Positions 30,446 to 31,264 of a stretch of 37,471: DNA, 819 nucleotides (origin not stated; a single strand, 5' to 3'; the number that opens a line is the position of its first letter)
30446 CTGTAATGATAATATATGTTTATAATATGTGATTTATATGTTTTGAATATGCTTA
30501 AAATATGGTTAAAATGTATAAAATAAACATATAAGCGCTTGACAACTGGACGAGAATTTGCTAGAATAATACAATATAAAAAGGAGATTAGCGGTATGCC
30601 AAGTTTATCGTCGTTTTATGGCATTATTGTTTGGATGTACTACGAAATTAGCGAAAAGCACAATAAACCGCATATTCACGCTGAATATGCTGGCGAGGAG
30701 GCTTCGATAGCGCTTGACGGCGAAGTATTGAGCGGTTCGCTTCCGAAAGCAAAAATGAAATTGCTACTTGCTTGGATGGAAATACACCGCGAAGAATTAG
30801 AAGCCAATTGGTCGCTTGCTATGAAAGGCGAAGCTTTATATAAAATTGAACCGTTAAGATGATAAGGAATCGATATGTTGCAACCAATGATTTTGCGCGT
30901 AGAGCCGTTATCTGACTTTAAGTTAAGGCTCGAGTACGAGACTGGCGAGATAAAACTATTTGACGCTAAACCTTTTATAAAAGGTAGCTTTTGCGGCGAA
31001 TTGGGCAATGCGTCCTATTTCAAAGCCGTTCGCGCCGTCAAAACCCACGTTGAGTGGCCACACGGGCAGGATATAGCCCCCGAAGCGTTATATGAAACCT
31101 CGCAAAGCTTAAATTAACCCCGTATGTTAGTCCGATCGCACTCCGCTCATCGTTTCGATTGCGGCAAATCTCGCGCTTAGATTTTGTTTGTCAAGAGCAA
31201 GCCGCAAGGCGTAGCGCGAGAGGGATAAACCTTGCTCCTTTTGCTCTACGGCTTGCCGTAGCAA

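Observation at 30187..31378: DUF4160/DUF2442 gene pair with its own consensus promoter, bracketed by ~235-bp near-identical inverted repeats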

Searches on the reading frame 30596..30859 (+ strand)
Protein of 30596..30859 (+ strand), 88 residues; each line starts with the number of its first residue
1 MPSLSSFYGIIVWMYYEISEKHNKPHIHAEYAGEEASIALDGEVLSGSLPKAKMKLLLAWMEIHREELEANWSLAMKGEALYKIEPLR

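Call 7: search_protein_families(library=pfam, proteins=[window:30596-30859:+], max_evalue=0.01)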
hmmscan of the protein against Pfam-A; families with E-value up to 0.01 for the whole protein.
window:30596-30859:+ (88 aa): 1 family
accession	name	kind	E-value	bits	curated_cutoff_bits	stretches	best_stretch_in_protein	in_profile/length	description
PF13711.11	DUF4160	-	5e-22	78.3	23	1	9-72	1-64/65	Domain of unknown function (DUF4160)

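Call 15: find_encoding_contigs(protein=window:30596-30859:+, flank=6000, max_places=10)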
Protein window:30596-30859:+ (88 aa): no gene with exactly this product is on record in the collection.

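Call 31: find_homologous_proteins(query=window:30596-30859:+)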
Query window:30596-30859:+ (88 aa): 205 proteins with E <= 0.001 among 207 candidates; the best 120 are listed.
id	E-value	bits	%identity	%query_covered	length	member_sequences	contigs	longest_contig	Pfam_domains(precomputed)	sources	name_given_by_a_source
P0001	6.2e-51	188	100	100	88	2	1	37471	PF13711.12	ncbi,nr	ncbi:MAG: DUF4160 domain-containing protein [Helicobacteraceae bacterium]|nr:DUF4160 domain-containi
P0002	5.0e-39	150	77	100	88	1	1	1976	PF13711.12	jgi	jgi:hypothetical protein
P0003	2.3e-35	138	72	100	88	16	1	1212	PF13711.12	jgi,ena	-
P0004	1.3e-34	136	69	100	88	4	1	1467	PF13711.12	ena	-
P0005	3.6e-34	134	68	100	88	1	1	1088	PF13711.12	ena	-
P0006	1.2e-33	133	69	100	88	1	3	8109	PF13711.12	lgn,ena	-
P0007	1.5e-33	132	72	100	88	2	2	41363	PF13711.12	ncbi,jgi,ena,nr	ncbi:MAG: DUF4160 domain-containing protein [Chitinivibrionia bacterium]|nr:DUF4160 domain-containin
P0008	1.7e-33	132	68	100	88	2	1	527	PF13711.12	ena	-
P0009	1.7e-33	132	72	100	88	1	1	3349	PF13711.12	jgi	jgi:hypothetical protein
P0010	2.2e-33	132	70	100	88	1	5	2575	PF13711.12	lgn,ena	-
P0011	3.1e-33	131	70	100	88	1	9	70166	PF13711.12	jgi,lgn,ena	-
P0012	5.7e-33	131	68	100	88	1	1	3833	PF13711.12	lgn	-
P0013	8.1e-33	130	69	100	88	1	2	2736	PF13711.12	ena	-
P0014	8.7e-33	130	68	100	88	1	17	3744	PF13711.12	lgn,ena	-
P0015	1.1e-32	130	69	100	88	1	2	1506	PF13711.12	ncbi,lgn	-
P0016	1.2e-32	130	70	100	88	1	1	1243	PF13711.12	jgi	jgi:hypothetical protein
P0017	1.7e-32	129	69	100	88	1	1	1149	PF13711.12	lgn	-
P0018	1.8e-32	129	69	100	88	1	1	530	PF13711.12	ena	-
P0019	2.1e-32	129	67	100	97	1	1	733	PF13711.12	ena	-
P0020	2.2e-32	129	69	100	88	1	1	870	PF13711.12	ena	-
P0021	2.3e-32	129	67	100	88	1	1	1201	PF13711.12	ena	-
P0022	2.4e-32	129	67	100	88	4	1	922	PF13711.12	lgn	-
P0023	2.5e-32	129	68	100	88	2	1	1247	PF13711.12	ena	-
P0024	2.9e-32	128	67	100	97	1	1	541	PF13711.12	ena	-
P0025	2.9e-32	128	67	100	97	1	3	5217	PF13711.12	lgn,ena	-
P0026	2.9e-32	128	67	100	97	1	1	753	PF13711.12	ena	-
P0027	2.9e-32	128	67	100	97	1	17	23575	PF13711.12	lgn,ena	-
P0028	2.9e-32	128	67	100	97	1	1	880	PF13711.12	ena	-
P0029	3.1e-32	128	66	100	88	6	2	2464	PF13711.12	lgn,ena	-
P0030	3.3e-32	128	66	100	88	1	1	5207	PF13711.12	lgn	-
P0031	3.9e-32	128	67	100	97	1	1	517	PF13711.12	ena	-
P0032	4.5e-32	128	67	100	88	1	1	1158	PF13711.12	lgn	-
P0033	4.5e-32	128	67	100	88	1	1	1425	PF13711.12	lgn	-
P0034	4.6e-32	128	69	100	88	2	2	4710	PF13711.12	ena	-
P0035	4.7e-32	128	65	100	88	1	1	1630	PF13711.12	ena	-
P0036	6.2e-32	127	66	100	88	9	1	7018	PF13711.12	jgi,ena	-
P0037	6.2e-32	127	67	100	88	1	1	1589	PF13711.12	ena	-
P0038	8.6e-32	127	66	100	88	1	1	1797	PF13711.12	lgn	-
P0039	8.7e-32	127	67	100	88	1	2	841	PF13711.12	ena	-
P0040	8.9e-32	127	66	100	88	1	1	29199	PF13711.12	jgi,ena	-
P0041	9.5e-32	127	67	100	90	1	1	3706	PF13711.12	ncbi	-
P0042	1.2e-31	126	66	100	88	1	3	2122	PF13711.12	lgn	-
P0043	1.6e-31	126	65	100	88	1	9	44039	PF13711.12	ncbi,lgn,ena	-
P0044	1.6e-31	126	66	100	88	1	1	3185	PF13711.12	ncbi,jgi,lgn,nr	ncbi:MAG: DUF4160 domain-containing protein [Coriobacteriales bacterium]|jgi:hypothetical protein|nr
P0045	1.7e-31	126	65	100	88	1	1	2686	PF13711.12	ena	-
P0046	1.8e-31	126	66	100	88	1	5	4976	PF13711.12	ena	-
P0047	1.8e-31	126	66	100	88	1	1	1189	PF13711.12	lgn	-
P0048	3.2e-31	125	64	100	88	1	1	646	PF13711.12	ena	-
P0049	3.2e-31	125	69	100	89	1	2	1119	PF13711.12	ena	-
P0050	4.1e-31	125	67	100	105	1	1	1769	PF13711.12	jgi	jgi:hypothetical protein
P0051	4.1e-31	125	68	100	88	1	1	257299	PF13711.12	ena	-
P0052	5.0e-31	124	66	100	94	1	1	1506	PF13711.12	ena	-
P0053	5.8e-31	124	64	100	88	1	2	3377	PF13711.12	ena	-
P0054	6.2e-31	124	65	100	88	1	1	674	PF13711.12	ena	-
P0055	6.2e-31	124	67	100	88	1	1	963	PF13711.12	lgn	-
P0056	6.3e-31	124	65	100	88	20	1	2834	PF13711.12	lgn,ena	-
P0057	8.3e-31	124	65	100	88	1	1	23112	PF13711.12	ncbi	-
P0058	8.4e-31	124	65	100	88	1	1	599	PF13711.12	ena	-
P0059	1.2e-30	123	64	100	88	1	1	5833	PF13711.12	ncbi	ncbi:MAG: DUF4160 domain-containing protein [Candidatus Spyradocola sp.]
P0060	1.2e-30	123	64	100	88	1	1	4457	PF13711.12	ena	-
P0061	1.2e-30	123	66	100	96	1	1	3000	PF13711.12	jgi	jgi:hypothetical protein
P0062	1.2e-30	123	66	100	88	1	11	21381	PF13711.12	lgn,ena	-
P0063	1.2e-30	123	67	100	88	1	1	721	PF13711.12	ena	-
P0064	1.2e-30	123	64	100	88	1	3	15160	PF13711.12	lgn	-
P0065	1.3e-30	123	66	100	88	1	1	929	PF13711.12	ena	-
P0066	1.6e-30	123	64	100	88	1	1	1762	PF13711.12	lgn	-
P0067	1.7e-30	123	65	100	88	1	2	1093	PF13711.12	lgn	-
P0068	1.9e-30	123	67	100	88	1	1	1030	PF13711.12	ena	-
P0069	1.9e-30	123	66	99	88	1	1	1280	PF13711.12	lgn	-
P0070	2.0e-30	122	63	100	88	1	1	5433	PF13711.12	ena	-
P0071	2.1e-30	122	65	100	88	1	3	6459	PF13711.12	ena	-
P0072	2.1e-30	122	67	100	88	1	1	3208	PF13711.12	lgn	-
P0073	2.2e-30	122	67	100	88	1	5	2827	PF13711.12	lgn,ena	-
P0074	2.3e-30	122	64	100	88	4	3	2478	PF13711.12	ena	-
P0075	2.3e-30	122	64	100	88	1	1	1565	PF13711.12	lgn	-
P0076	2.4e-30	122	63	100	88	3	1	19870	PF13711.12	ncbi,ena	-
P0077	3.0e-30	122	66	100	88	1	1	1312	PF13711.12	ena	-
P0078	3.2e-30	122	65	100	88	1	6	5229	PF13711.12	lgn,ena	-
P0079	3.8e-30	122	64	100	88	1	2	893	PF13711.12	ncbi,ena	-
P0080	4.1e-30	121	64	100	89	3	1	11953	PF13711.12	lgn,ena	-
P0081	4.2e-30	121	65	100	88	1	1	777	PF13711.12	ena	-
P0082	5.0e-30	121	64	100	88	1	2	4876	PF13711.12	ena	-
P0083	5.8e-30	121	64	100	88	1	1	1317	PF13711.12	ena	-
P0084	6.0e-30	121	64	100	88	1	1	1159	PF13711.12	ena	-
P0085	6.8e-30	121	63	100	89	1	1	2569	PF13711.12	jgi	jgi:hypothetical protein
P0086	7.3e-30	121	63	100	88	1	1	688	PF13711.12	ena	-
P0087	8.0e-30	121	65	100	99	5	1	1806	PF13711.12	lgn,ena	-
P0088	8.1e-30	121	61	100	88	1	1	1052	PF13711.12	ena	-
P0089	8.7e-30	120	63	100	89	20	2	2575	PF13711.12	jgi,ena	-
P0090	9.0e-30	120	65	100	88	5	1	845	PF13711.12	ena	-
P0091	9.3e-30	120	66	100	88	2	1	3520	PF13711.12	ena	-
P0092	1.1e-29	120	64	100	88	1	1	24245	PF13711.12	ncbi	-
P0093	1.3e-29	120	63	100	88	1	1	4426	PF13711.12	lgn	-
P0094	1.5e-29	120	64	100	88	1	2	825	PF13711.12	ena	-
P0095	1.5e-29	120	65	100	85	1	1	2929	PF13711.12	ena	-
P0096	1.8e-29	119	64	100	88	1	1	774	PF13711.12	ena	-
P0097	1.9e-29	119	70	93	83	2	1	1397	PF13711.12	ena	-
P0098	2.5e-29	119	65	100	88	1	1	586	PF13711.12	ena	-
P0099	2.7e-29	119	63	100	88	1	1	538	PF13711.12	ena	-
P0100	3.0e-29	119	64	100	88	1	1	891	PF13711.12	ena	-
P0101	3.0e-29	119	65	100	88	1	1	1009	PF13711.12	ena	-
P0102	3.3e-29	119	65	95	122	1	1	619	PF13711.12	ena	-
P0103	3.4e-29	119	61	100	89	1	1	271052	PF13711.12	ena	-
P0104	3.5e-29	119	63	100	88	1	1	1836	PF13711.12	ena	-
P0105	3.6e-29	118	63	100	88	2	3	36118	PF13711.12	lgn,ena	-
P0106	3.6e-29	118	61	100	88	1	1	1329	PF13711.12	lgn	-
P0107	4.6e-29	118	61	100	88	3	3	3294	PF13711.12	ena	-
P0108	4.6e-29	118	63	93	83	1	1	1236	PF13711.12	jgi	jgi:hypothetical protein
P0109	4.6e-29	118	63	100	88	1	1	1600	PF13711.12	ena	-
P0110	6.6e-29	118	62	100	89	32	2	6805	PF13711.12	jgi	jgi:hypothetical protein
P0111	8.2e-29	117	63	100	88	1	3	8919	PF13711.12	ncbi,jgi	jgi:hypothetical protein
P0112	9.5e-29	117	61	100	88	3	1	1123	PF13711.12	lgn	-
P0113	9.8e-29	117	58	100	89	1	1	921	PF13711.12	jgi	jgi:hypothetical protein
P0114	9.9e-29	117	60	100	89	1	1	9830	PF13711.12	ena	-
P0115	1.3e-28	117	61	100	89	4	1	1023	PF13711.12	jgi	jgi:hypothetical protein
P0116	1.4e-28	117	60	100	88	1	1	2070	PF13711.12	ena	-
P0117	1.4e-28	117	58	100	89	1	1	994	PF13711.12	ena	-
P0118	1.6e-28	116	63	100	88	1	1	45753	PF13711.12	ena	-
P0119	1.8e-28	116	60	100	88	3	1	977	PF13711.12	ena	-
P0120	1.8e-28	116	60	100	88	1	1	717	PF13711.12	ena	-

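Call 32: find_encoding_contigs(protein=P0002, flank=3000, max_places=4)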
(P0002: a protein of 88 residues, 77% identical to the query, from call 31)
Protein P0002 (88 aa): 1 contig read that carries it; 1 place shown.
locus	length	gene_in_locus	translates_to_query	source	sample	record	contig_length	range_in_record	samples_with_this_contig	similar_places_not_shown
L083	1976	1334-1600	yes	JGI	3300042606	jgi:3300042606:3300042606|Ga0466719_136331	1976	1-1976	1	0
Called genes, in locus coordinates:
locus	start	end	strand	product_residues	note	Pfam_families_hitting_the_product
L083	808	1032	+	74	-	-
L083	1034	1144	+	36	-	-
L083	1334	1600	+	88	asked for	PF13711:DUF4160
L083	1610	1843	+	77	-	PF10387:DUF2442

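Call 33: find_encoding_contigs(protein=P0006, flank=3000, max_places=4)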
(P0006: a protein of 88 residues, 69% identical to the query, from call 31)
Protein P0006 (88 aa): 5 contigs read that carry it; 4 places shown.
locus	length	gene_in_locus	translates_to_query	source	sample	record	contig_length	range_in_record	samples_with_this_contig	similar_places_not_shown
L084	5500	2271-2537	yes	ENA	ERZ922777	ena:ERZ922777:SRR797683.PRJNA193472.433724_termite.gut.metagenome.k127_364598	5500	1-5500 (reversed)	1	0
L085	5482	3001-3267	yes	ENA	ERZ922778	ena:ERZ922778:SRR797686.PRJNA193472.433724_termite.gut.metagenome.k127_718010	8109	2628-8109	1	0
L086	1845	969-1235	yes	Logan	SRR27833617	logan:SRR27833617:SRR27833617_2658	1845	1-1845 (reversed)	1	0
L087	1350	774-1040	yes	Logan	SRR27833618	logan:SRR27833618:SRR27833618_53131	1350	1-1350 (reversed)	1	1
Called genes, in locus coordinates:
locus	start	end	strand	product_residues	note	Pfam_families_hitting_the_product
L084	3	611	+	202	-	?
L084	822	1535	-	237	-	PF01351:RNase_HII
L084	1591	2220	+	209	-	PF19540:DUF6064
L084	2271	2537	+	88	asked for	PF13711:DUF4160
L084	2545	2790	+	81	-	PF10387:DUF2442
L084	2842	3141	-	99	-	PF07045:DUF1330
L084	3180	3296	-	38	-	-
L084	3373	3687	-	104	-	PF21956:DUF6922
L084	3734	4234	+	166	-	-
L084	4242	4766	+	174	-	PF04383:KilA-N (weak)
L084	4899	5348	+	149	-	PF01161:PBP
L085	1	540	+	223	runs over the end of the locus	PF01797:Y1_Tnp (faint)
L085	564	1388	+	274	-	PF01734:Patatin, PF19890:DUF6363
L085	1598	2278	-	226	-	PF01351:RNase_HII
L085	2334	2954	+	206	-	PF19540:DUF6064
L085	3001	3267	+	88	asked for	PF13711:DUF4160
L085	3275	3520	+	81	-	PF10387:DUF2442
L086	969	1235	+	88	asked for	PF13711:DUF4160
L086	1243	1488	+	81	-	PF10387:DUF2442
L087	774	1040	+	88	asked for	PF13711:DUF4160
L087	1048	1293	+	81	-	PF10387:DUF2442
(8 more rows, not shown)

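Call 34: find_encoding_contigs(protein=P0007, flank=3000, max_places=4)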
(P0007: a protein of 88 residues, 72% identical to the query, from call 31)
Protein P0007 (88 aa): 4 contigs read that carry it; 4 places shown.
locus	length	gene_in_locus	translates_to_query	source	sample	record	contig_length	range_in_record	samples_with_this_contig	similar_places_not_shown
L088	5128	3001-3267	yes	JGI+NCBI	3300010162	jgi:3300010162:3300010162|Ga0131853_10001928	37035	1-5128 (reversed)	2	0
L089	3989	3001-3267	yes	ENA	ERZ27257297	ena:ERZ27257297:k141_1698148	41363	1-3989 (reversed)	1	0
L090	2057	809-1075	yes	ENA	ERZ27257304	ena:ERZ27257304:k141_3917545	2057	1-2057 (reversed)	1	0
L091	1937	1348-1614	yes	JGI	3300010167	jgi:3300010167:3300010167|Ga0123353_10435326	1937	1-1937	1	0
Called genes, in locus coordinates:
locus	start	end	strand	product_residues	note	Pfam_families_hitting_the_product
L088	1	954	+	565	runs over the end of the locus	PF02652:Lactate_perm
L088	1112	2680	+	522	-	-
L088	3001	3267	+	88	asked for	PF13711:DUF4160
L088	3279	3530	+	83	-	PF10387:DUF2442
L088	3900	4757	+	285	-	PF04754:Transposase_31, PF27070:HTH_Rpn_C (weak)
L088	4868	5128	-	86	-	?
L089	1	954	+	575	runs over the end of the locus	PF02652:Lactate_perm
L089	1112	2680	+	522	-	-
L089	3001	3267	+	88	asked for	PF13711:DUF4160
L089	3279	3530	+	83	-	PF10387:DUF2442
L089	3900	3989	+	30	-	?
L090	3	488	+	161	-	?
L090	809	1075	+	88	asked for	PF13711:DUF4160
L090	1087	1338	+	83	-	PF10387:DUF2442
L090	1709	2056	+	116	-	?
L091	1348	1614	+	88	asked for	PF13711:DUF4160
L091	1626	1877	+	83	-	PF10387:DUF2442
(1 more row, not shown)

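Call 80: find_encoding_contigs(protein=P0123, flank=5000, max_places=10)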
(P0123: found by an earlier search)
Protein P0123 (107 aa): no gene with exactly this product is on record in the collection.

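Call 83: search_solved_structures(query=P0001, max_evalue=1)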
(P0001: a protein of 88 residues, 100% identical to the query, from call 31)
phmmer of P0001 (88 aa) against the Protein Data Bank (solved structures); distinct sequences matched with E-value up to 1: 0.

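Call 85: search_protein_families(library=padloc, proteins=[P0001], max_evalue=0.01)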
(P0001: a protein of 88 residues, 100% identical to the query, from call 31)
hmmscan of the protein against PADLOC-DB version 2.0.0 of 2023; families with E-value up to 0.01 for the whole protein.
P0001 (88 aa): 0 families

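Call 98: predict_structure(alignment_id=A4)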
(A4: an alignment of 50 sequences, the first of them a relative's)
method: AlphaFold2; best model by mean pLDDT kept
length: 88 residues; sequences in the alignment: 50
mean_pLDDT: 92.5   pTM: 0.84
mean pLDDT of the five models: 92.5, 92.1, 92.1, 91.8, 90.4
residues with pLDDT >= 90: 74; 70-90: 7; 50-70: 7; < 50: 0
segments of 3 or more residues with pLDDT < 50: none
pLDDT, mean of each block of 10 residues (from residue 1): 93 81 85 96 95 98 97 92 96
secondary structure, 60 per line:
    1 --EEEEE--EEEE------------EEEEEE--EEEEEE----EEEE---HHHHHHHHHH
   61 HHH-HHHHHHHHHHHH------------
elements in order: E3-7 E10-13 E26-31 E34-39 E44-47 H51-63 H65-76

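Call 102: search_dna_similar(query=P0001, collection=plasmids, mode=protein, max_rows=12)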
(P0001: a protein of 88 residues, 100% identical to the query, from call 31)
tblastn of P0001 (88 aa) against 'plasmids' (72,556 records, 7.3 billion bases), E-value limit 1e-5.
Records with a match: 32; places in all: 33; records where one place covers at least 80% of the query: 32.
Best place of each record, by identity: <60% 32.
By first word of the organism name: Clostridium 5; Legionella 4; Piscirickettsia 3; Thermus 3; Paraclostridium 2; Deinococcus 2; Shewanella 1; Acetoanaerobium 1; Roseburia 1; Clostridiaceae 1; and 9 more.
By predicted mobility (MOB-suite, as given by PLSDB): non-mobilizable 23; mobilizable 6; conjugative 3.
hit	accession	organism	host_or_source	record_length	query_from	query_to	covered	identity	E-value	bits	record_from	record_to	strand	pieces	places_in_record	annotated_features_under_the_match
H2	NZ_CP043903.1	Shewanella sp. LC6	-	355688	1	88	100%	51.7%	2e-23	99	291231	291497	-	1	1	DUF4160 domain-containing protein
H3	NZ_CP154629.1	Acetoanaerobium noterae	cell culture,Sludge of a digestion ...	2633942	1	88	100%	49.4%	3e-18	84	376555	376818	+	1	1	none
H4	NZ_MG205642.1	Paraclostridium sordellii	-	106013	1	88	100%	48.3%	1e-18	85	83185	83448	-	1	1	DUF4160 domain-containing protein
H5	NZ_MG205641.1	Paraclostridium sordellii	-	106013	1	88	100%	48.3%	1e-18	85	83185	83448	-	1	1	DUF4160 domain-containing protein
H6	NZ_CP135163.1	Roseburia sp. 831b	Sus scrofa domesticus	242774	1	87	99%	48.9%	1e-18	85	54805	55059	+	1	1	DUF4160 domain-containing protein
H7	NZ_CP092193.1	Deinococcus sp. KNUC1210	Setaria viridis,cell ...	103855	1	87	99%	46.6%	1e-15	77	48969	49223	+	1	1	DUF4160 domain-containing protein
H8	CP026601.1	Clostridiaceae bacterium 14S0207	Bos taurus,whole organsim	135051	1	87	99%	45.5%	7e-16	77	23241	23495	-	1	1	DUF4160 domain-containing protein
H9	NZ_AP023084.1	Francisella halioticida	Mizuhopecten yessoensis,Yesso scallop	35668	1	88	100%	43.8%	4e-17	81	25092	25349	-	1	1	DUF4160 domain-containing protein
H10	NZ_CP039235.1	Piscirickettsia salmonis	Salmo salar,cell culture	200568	1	88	100%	41.6%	7e-13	69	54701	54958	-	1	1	DUF4160 domain-containing protein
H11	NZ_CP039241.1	Piscirickettsia salmonis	Salmo salar,cell culture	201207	1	88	100%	41.6%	7e-13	69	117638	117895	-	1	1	DUF4160 domain-containing protein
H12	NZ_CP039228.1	Piscirickettsia salmonis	Salmo salar,cell culture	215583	1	88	100%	41.6%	7e-13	69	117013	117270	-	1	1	DUF4160 domain-containing protein | DUF2442 domain-containing protein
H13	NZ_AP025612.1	Thermus thermophilus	-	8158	1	87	99%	42.0%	2e-15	76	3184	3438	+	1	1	DUF4160 domain-containing protein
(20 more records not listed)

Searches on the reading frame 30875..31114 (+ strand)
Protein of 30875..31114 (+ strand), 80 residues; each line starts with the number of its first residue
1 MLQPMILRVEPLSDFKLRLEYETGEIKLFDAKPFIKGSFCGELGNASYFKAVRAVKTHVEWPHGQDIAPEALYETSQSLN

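Call 7: search_protein_families(library=pfam, proteins=[window:30875-31114:+], max_evalue=0.01)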
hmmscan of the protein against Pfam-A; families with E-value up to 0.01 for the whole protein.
window:30875-31114:+ (80 aa): 1 family
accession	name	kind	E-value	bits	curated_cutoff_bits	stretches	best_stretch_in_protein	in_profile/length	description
PF10387.14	DUF2442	-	2.6e-10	40.8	23.9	1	7-76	2-70/72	Protein of unknown function (DUF2442)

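Call 16: find_encoding_contigs(protein=window:30875-31114:+, flank=6000, max_places=10)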
Protein window:30875-31114:+ (80 aa): no gene with exactly this product is on record in the collection.

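Call 85: search_protein_families(library=padloc, proteins=[P0121], max_evalue=0.01)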
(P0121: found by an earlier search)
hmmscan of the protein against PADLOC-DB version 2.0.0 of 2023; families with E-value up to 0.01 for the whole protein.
P0121 (80 aa): 0 families
